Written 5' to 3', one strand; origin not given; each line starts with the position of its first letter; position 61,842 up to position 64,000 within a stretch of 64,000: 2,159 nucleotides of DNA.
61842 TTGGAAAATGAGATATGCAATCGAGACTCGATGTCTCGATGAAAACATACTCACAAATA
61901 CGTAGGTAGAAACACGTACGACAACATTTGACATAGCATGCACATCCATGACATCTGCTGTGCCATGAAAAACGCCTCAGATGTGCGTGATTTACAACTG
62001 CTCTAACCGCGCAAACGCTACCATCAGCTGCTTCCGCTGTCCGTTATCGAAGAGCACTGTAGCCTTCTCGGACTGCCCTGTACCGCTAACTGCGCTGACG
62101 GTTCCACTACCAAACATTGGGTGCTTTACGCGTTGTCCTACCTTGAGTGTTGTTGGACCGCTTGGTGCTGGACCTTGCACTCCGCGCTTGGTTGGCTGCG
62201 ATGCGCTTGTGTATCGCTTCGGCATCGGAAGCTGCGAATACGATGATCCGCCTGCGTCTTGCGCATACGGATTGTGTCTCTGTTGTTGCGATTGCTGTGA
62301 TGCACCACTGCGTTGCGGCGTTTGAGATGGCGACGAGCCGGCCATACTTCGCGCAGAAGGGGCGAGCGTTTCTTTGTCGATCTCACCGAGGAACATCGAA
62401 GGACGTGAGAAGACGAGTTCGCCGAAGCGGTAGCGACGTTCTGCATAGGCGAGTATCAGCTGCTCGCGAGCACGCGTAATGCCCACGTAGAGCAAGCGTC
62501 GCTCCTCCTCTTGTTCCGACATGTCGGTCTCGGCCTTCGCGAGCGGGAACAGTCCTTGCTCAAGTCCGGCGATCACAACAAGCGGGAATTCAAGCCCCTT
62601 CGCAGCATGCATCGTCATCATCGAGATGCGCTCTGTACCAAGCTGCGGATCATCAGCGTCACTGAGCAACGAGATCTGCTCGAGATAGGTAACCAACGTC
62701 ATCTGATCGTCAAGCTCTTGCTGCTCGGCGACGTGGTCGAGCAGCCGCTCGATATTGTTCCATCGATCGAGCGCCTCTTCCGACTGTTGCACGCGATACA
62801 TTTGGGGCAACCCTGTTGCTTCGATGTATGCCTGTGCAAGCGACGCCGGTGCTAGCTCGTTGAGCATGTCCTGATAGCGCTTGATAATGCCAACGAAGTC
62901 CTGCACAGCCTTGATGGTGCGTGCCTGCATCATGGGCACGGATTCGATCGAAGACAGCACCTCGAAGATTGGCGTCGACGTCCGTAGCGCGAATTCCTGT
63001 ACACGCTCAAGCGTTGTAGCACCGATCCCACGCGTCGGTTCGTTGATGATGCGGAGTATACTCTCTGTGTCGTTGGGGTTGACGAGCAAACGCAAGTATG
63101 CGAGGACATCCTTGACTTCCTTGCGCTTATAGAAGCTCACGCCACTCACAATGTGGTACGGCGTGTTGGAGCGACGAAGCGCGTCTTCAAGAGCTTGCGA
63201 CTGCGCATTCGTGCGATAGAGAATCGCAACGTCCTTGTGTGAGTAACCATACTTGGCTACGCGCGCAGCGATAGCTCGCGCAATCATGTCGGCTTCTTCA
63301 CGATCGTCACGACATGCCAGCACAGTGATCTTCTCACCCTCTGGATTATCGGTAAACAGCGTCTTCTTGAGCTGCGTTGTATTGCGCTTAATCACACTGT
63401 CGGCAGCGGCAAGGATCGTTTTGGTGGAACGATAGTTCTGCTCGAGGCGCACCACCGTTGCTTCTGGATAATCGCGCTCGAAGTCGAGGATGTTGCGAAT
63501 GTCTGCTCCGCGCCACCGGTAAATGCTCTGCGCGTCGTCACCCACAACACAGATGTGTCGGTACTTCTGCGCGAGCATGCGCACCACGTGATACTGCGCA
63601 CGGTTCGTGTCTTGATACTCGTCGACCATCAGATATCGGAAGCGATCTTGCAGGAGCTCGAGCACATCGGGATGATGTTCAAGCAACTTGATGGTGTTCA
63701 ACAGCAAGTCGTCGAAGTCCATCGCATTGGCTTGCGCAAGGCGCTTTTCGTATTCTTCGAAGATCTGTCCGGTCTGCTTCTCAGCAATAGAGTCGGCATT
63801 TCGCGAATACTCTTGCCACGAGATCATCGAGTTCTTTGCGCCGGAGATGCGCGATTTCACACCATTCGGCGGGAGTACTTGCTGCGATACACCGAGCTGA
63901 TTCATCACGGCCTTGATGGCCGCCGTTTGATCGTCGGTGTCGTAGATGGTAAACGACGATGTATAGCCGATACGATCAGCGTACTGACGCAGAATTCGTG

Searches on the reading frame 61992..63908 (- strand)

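Call 72: search_protein_families(library=pfam, proteins=[window:61992-63908:-], max_evalue=0.00001)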
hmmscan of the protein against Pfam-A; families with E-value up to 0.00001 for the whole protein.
window:61992-63908:- (638 aa): 7 families
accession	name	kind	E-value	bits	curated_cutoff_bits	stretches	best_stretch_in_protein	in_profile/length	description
PF13361.12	UvrD_C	-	1.6e-74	251.9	25.6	1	153-490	1-349/350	UvrD-like helicase C-terminal domain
PF00580.27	UvrD-helicase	-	5e-43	148.2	23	1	10-148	130-271/271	UvrD/REP helicase N-terminal domain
PF13538.12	UvrD_C_2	-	2.1e-10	40.7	27.4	1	431-486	5-51/52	UvrD-like helicase C-terminal domain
PF21196.3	PcrA_UvrD_tudor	-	7.7e-07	29.3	23.9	1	590-633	1-44/48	PcrA/UvrD tudor domain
PF13245.12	AAA_19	-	1.1e-06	29.3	25.1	1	86-131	89-132/134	AAA domain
PF13087.12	AAA_12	-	1.1e-06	28.8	27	0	386-486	95-190/195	AAA domain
PF01443.25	Viral_helicase1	-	4.8e-06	27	21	0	422-485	174-225/228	Viral superfamily 1 RNA helicase core domain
